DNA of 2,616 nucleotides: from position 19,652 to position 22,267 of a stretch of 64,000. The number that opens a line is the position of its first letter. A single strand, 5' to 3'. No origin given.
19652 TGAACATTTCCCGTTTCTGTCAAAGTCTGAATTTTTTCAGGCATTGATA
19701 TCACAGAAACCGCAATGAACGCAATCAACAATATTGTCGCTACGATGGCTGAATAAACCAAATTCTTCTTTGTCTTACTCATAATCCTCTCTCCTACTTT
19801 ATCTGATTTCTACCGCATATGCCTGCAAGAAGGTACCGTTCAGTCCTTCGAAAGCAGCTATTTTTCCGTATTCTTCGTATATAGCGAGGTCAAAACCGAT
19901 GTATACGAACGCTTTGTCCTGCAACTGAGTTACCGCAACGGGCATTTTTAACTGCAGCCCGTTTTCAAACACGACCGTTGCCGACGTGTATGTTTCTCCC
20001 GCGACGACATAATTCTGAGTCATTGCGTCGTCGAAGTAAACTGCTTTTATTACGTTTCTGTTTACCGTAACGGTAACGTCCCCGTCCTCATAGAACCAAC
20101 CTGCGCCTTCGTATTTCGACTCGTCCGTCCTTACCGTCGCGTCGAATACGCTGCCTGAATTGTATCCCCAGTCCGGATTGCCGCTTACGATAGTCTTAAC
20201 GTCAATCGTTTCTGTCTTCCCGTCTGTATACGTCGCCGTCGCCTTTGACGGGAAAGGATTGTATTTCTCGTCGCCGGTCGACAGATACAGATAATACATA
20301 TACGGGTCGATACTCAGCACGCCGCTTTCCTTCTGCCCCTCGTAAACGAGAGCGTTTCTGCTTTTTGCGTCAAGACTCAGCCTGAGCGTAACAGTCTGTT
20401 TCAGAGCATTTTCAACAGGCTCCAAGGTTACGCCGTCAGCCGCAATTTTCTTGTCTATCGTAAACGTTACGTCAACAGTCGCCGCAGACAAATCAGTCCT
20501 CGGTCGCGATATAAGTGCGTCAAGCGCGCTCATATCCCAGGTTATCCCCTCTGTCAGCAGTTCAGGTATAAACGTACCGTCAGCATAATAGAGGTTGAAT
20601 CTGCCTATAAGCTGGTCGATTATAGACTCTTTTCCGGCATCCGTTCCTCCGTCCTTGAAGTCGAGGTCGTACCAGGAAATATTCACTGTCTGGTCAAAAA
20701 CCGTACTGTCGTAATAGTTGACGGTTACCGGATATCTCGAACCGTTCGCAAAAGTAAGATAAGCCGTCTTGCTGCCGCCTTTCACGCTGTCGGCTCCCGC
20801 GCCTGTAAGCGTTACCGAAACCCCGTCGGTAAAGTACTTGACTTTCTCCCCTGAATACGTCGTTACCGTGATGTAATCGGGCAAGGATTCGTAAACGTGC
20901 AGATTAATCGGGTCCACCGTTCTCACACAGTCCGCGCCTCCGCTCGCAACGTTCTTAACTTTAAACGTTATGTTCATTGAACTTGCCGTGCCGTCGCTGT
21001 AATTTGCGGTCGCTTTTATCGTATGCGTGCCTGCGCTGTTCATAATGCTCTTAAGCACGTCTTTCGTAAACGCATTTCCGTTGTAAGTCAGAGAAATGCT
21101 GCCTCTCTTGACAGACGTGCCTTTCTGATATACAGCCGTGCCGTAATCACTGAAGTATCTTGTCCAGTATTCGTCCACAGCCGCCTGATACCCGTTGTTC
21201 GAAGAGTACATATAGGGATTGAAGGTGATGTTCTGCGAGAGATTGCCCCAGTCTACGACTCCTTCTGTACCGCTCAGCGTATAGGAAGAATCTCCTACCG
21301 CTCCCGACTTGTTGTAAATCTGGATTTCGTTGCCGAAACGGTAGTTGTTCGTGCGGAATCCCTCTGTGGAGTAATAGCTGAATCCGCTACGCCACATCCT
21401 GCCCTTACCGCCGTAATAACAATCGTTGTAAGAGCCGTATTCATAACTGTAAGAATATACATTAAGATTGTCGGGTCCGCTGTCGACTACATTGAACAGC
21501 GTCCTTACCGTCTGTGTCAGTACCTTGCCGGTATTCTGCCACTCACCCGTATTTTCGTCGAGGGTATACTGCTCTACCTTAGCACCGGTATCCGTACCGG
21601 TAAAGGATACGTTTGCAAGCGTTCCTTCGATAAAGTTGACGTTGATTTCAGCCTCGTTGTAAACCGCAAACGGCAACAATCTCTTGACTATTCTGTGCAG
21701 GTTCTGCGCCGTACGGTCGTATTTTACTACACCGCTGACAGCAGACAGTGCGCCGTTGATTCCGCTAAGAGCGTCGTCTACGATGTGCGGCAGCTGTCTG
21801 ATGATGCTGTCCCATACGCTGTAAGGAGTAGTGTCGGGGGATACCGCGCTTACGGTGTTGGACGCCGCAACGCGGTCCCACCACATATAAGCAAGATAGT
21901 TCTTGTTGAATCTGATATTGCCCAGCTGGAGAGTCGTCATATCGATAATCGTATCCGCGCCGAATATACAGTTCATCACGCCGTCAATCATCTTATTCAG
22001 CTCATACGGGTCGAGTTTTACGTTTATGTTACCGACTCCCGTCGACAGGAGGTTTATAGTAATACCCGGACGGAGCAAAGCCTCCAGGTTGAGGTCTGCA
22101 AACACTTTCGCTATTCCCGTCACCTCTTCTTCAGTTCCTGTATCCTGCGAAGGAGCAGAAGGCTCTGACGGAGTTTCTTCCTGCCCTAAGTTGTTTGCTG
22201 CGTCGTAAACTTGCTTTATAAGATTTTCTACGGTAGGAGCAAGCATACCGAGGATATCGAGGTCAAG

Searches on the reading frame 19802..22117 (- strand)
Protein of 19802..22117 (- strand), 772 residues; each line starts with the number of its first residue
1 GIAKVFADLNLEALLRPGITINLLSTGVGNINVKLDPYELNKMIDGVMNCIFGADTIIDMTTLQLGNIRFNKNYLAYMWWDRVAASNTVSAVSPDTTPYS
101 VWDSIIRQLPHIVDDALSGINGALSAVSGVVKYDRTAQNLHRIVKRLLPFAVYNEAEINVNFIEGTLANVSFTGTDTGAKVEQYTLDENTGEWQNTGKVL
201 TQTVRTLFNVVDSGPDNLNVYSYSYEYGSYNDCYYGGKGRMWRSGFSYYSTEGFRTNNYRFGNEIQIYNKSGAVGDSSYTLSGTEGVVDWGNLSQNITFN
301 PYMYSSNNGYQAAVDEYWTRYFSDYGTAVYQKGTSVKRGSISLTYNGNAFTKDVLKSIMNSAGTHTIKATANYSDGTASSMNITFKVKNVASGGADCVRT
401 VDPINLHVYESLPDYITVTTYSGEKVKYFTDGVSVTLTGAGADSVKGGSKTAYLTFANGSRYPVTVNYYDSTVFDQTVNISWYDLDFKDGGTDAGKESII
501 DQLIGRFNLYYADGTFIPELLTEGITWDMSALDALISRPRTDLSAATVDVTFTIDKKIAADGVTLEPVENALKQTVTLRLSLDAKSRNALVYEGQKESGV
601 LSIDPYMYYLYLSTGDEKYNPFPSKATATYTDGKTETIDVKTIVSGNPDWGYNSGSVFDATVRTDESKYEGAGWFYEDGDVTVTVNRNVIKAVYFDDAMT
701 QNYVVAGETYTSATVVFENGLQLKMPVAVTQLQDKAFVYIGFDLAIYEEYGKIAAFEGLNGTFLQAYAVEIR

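Call 84: search_solved_structures(query=window:19802-22117:-, max_evalue=10)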
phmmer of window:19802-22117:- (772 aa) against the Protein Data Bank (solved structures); distinct sequences matched with E-value up to 10: 1.
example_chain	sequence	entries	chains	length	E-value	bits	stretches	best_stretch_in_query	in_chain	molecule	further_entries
5u4z_A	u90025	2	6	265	0.46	11.8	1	185-283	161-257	Repressor of RNA polymerase III transcription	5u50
